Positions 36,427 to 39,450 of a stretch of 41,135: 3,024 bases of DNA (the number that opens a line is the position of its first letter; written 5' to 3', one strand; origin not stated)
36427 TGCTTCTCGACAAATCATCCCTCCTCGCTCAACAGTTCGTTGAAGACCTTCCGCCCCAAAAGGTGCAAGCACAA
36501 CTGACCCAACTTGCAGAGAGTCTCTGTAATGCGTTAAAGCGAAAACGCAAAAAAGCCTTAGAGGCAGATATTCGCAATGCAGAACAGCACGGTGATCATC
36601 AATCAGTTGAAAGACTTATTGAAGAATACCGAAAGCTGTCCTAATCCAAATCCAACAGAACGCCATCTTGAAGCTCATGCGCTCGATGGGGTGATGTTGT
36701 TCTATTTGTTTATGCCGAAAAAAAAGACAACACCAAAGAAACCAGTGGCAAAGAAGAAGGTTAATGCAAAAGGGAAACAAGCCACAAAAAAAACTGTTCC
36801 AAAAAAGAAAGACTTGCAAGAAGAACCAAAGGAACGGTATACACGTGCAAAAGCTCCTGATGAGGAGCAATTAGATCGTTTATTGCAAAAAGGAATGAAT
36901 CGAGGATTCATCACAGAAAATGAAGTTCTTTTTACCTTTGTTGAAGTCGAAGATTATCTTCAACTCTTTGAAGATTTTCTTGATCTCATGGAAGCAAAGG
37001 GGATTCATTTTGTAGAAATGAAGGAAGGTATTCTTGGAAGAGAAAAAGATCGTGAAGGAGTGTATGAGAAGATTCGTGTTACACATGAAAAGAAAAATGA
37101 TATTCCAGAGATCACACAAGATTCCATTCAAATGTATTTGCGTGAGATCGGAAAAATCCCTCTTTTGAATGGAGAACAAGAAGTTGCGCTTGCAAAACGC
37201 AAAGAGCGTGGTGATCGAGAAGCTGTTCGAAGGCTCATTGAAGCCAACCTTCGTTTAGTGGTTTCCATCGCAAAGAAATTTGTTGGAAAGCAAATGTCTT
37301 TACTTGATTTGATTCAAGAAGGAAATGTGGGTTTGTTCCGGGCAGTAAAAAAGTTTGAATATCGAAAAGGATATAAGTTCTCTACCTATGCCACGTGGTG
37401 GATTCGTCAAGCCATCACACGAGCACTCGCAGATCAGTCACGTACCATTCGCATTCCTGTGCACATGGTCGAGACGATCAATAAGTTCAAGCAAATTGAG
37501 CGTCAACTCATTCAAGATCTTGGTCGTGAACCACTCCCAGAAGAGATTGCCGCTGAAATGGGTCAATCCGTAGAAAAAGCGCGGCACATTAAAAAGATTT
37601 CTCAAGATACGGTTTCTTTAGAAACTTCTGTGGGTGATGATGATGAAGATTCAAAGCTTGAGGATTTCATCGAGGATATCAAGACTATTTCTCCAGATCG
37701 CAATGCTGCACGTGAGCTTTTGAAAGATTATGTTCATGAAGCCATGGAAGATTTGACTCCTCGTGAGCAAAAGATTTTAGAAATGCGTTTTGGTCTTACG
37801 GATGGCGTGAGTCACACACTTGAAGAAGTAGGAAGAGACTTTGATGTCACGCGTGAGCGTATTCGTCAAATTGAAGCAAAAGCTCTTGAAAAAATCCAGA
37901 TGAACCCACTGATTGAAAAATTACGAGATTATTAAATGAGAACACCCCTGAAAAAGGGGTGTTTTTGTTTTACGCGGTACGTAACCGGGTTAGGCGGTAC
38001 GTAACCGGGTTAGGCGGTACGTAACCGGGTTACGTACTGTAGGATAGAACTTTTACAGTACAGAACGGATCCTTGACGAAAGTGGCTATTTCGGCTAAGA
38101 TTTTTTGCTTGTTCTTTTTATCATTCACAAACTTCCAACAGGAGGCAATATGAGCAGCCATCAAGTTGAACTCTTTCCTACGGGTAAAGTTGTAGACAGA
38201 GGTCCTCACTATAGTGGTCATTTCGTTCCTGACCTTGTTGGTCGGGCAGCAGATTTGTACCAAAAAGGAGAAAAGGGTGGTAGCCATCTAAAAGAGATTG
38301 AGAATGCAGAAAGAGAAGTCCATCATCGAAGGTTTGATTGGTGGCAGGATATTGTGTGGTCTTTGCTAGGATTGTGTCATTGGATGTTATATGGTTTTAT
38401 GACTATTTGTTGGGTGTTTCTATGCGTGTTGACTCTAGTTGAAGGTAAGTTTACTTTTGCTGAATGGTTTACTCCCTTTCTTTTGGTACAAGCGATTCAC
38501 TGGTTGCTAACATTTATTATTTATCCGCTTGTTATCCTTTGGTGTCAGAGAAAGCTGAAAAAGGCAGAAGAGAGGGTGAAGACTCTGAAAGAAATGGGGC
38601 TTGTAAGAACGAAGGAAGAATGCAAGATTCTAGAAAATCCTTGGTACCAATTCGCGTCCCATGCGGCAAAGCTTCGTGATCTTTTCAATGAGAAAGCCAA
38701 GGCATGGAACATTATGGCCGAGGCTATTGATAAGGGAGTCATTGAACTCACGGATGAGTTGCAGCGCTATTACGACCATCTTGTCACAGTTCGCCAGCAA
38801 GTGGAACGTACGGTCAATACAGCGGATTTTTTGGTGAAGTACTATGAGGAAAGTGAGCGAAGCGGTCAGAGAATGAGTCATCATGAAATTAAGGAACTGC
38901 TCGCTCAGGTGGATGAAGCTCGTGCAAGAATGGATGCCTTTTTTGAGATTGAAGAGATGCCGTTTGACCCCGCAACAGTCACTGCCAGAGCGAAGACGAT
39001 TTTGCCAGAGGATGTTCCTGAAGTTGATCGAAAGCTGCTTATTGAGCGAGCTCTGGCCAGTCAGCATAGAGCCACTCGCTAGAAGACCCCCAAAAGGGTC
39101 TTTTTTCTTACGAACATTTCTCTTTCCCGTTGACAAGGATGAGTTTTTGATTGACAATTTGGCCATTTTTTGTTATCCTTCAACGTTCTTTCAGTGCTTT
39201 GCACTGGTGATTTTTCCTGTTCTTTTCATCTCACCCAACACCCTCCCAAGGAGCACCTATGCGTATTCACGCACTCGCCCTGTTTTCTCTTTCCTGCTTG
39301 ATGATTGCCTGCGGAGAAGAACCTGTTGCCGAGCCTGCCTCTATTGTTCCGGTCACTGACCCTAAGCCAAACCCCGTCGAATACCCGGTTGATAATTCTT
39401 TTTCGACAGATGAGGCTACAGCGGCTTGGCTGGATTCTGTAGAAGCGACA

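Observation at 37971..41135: GC-rich islet C: repeat-bounded block of membrane protein plus giant lipoprotein, using different expression signals from the backbone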

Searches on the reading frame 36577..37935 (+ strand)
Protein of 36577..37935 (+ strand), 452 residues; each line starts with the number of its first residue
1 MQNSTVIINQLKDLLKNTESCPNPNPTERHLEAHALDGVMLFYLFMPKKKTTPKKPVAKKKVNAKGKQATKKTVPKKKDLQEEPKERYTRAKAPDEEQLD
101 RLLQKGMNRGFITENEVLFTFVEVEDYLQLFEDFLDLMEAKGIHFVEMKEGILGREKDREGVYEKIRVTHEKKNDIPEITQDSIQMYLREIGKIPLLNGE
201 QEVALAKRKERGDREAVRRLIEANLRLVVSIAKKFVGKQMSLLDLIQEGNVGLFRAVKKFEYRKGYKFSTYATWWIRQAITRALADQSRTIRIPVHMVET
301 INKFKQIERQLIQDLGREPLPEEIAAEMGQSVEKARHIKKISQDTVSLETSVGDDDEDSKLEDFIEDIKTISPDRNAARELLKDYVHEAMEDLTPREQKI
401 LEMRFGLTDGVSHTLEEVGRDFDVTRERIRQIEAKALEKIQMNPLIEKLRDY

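Call 10: search_protein_families(library=pfam, proteins=[window:36577-37935:+], max_evalue=0.01)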
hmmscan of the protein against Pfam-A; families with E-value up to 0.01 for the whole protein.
window:36577-37935:+ (452 aa): 5 families
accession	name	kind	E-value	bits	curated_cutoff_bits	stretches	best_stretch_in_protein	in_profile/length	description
PF04542.20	Sigma70_r2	-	3.7e-23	81.5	24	1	220-290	1-71/71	Sigma-70 region 2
PF04539.22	Sigma70_r3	-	6.2e-19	68.3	25.3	1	299-375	1-76/78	Sigma-70 region 3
PF04545.22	Sigma70_r4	-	4e-17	61.9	24.1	1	389-440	1-48/50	Sigma-70, region 4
PF00140.25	Sigma70_r1_2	-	9.6e-15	54.7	22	1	182-214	1-33/34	Sigma-70 factor, region 1.2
PF03979.19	Sigma70_r1_1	-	0.0029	18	22.5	1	96-150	4-58/81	Sigma-70 factor, region 1.1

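Call 11: search_protein_families(library=ncbifam, proteins=[window:36577-37935:+], max_evalue=0.01)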
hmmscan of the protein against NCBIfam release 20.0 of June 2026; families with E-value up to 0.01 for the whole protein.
window:36577-37935:+ (452 aa): 57 families (the best 25 are shown)
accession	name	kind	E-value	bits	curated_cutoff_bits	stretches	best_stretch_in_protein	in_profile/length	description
NF004208.0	PRK05658.1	equivalog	1.1e-131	440.9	555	2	211-452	388-628/631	RNA polymerase sigma factor RpoD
NF006666.0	PRK09210.1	equivalog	1.9e-129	432.2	572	1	92-452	9-368/370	RNA polymerase sigma factor RpoD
NF004561.0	PRK05901.1-3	equivalog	7e-109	365.4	582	2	214-452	298-535/537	RNA polymerase sigma factor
TIGR02393.1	RpoD_Cterm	equivalog_domain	1.4e-103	345.6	354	1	217-452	2-236/238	RNA polymerase sigma factor RpoD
NF004560.0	PRK05901.1-1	equivalog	1e-100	338.3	711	2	214-452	277-514/516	RNA polymerase sigma factor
NF041931.2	MzaA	equivalog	4.4e-97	326.6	800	1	214-452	474-713/726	MZA anti-phage system associated sigma-70 family RNA polymerase sigma factor MzaA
NF005643.0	PRK07406.1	equivalog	1.7e-96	323.7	500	2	212-450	157-393/397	RNA polymerase sigma factor RpoD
NF005920.0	PRK07921.1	subfamily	1e-95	320.5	464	2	214-452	89-326/328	RNA polymerase sigma factor SigB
NF004562.0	PRK05901.1-4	equivalog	1e-94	318.1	779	2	214-442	315-542/571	RNA polymerase sigma factor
TIGR02997.1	Sig70-cyanoRpoD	subfamily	8.3e-94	314.2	384.5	2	214-440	73-297/298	RNA polymerase sigma factor, RpoD/SigA family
TIGR02394.1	rpoS_proteo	equivalog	3.2e-87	292.6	378.7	1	173-441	4-271/285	RNA polymerase sigma factor RpoS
NF004207.0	PRK05657.1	equivalog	1.9e-84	283.8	394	1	164-441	38-314/329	RNA polymerase sigma factor RpoS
NF005785.0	PRK07598.1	equivalog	3.1e-84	283.2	554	2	214-452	174-410/415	RNA polymerase sigma factor SigC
NF004565.0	PRK05901.2-3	equivalog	8.5e-84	282.1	484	1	52-450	101-496/501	RNA polymerase sigma factor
NF004566.0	PRK05901.2-4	equivalog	9.8e-82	275.5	531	1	105-450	69-440/448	RNA polymerase sigma factor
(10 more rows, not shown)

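Call 21: find_related_loci(query=window:36577-37932:+, collection=genome_contigs, flank=10000)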
Query window:36577-37932:+ (452 aa) in genome_contigs; peptide patterns used: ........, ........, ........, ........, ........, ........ (x = any residue, [..] = any of these).
113 stretches matched a pattern; 47 encode a relative of the query (tblastn E <= 1e-3); 47 distinct loci.
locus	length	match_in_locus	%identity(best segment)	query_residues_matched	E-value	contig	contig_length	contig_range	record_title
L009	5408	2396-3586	80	50-452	0e+0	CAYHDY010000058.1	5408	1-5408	MAG TPA_asm: uncultured Gammaproteobacteria bacterium isolate ERP119702_co1_211 genome assembly, contig: NODE_22927_leng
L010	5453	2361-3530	82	65-452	0e+0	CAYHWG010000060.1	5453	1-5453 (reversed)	MAG TPA_asm: uncultured Gammaproteobacteria bacterium isolate ERP119705_co15_652 genome assembly, contig: NODE_19919_len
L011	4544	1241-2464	78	34-452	0e+0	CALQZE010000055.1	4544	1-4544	MAG: Candidatus Uhrbacteria bacterium RIFOXYB12_FULL_58_10 isolate ZH-Jul18-43 genome assembly, contig: ZH-Jul18-C32793,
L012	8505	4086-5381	76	53-452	0e+0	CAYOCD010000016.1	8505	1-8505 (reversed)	MAG TPA_asm: uncultured Gammaproteobacteria bacterium isolate SRP272421_co1_712 genome assembly, contig: NODE_29482_leng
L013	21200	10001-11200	79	51-452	0e+0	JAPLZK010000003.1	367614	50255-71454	MAG: Candidatus Uhrbacteria bacterium isolate LacPavin_0818_WC45_MAG_46_11 LacPavin_0818_WC45_scaffold_147410, whole gen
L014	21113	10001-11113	85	84-452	0e+0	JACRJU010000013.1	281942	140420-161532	MAG: Candidatus Uhrbacteria bacterium isolate NC_groundwater_1837_Pr3_B-0.1um_51_51 SR-2_scaffold_141_3279339, whole gen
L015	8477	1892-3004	84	84-452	0e+0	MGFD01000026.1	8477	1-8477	MAG: Candidatus Uhrbacteria bacterium RIFOXYB2_FULL_45_11 rifoxyb2_full_scaffold_3168, whole genome shotgun sequence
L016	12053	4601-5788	77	47-452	0e+0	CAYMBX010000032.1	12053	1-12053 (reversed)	MAG TPA_asm: uncultured Gammaproteobacteria bacterium isolate SRP093185_co1_85 genome assembly, contig: NODE_3744_length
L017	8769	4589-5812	78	53-452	0e+0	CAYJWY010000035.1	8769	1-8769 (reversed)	MAG TPA_asm: uncultured Gammaproteobacteria bacterium isolate ERP125453_co1_482 genome assembly, contig: NODE_9675_lengt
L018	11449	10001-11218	79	47-452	0e+0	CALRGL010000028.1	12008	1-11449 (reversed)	MAG: Candidatus Uhrbacteria bacterium RIFOXYB12_FULL_58_10 isolate ZH-bin-156 genome assembly, contig: ZH-15May19-c14986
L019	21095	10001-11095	84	88-452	0e+0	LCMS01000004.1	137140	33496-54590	MAG: Candidatus Uhrbacteria bacterium GW2011_GWE2_46_68 UX57_C0004, whole genome shotgun sequence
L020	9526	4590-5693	85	87-452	0e+0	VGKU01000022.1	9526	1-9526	MAG: Candidatus Parcubacteria bacterium isolate M_DeepCast_50m_m2_233 M_DeepCast_50m_m2_233_Ga0194121_10013175, whole ge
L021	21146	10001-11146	82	70-452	0e+0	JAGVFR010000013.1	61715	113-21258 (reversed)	MAG: bacterium isolate DeMMO2_27 c_000000052997, whole genome shotgun sequence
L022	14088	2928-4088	81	65-452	0e+0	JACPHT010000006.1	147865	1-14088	MAG: Candidatus Uhrbacteria bacterium isolate NC_groundwater_421_Ag_B-0.1um_41_26 GD18-4_B1_scaffold_484673, whole genom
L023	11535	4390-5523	81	76-452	0e+0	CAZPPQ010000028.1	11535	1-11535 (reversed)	MAG TPA_asm: uncultured Gammaproteobacteria bacterium isolate SRP062349_co5_334 genome assembly, contig: NODE_2349_lengt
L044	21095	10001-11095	84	88-452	0e+0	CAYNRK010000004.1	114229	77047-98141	MAG TPA_asm: uncultured Gammaproteobacteria bacterium isolate SRP077602_co8_262 genome assembly, contig: NODE_160_length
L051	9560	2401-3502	91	85-452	2e-171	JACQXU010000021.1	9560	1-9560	MAG: Candidatus Uhrbacteria bacterium isolate NC_groundwater_1523_Pr4_B-0.1um_41_4 SR1-18-B1_scaffold_7223, whole genome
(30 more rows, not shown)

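Call 53: search_protein_families(library=pfam, proteins=[L019:14536-16230:+, L019:11189-12040:+, L044:11393-12373:-], max_evalue=0.01)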
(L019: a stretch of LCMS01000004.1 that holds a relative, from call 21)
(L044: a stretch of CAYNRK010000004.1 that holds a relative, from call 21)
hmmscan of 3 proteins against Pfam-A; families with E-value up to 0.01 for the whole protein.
L019:14536-16230:+ (564 aa): 0 families

L019:11189-12040:+ (283 aa): 1 family
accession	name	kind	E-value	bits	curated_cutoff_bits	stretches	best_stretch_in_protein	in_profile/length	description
PF01797.21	Y1_Tnp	-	3.5e-09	37.2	23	1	13-120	6-118/121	Transposase IS200 like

L044:11393-12373:- (326 aa): 2 families
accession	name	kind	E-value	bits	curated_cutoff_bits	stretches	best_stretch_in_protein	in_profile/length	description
PF01180.27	DHO_dh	-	2.8e-15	56.7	27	1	12-306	14-277/291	Dihydroorotate dehydrogenase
PF00977.27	His_biosynth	-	0.0001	22.3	23.6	1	265-309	67-112/228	Histidine biosynthesis protein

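Call 107: search_protein_families(library=pfam, proteins=[L020:8552-9364:+, L013:16195-17319:+, L051:4219-4956:+], max_evalue=0.001)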
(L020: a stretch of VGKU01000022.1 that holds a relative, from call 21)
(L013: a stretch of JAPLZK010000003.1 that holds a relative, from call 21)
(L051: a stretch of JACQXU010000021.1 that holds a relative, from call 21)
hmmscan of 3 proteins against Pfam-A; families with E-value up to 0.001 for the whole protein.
L020:8552-9364:+ (270 aa): 1 family
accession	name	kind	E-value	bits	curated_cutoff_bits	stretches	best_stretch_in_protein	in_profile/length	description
PF01066.26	CDP-OH_P_transf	-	4.5e-14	53.5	22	2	56-100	4-49/152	CDP-alcohol phosphatidyltransferase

L013:16195-17319:+ (374 aa): 2 families
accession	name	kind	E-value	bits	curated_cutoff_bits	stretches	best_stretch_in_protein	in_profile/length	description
PF14572.12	Pribosyl_synth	-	1.3e-08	35.4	27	1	257-336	77-150/184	Phosphoribosyl synthetase-associated domain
PF13793.12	Pribosyltran_N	-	2.7e-05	24.4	25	1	73-138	33-98/117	N-terminal domain of ribose phosphate pyrophosphokinase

L051:4219-4956:+ (245 aa): 1 family
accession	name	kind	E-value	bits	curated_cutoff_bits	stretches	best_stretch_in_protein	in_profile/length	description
PF01066.26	CDP-OH_P_transf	-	2.8e-12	47.7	22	2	105-211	54-150/152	CDP-alcohol phosphatidyltransferase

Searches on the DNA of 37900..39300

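Call 105: search_rna_families(source=window, start=37900, end=39300, threshold=evalue, max_evalue=1)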
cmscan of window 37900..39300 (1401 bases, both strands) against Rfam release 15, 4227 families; matches with E-value up to 1: 2.
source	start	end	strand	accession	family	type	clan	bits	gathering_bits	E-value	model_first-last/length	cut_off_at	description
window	37921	38005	-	RF02621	BSnc120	Gene; sRNA;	-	24.9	114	0.0057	1-88/88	no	Brucella sRNA 120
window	38556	38663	+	RF02158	NPPA-AS1_3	Gene; lncRNA;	-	20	55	0.079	1-108/108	no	NPPA antisense RNA 1 conserved region 3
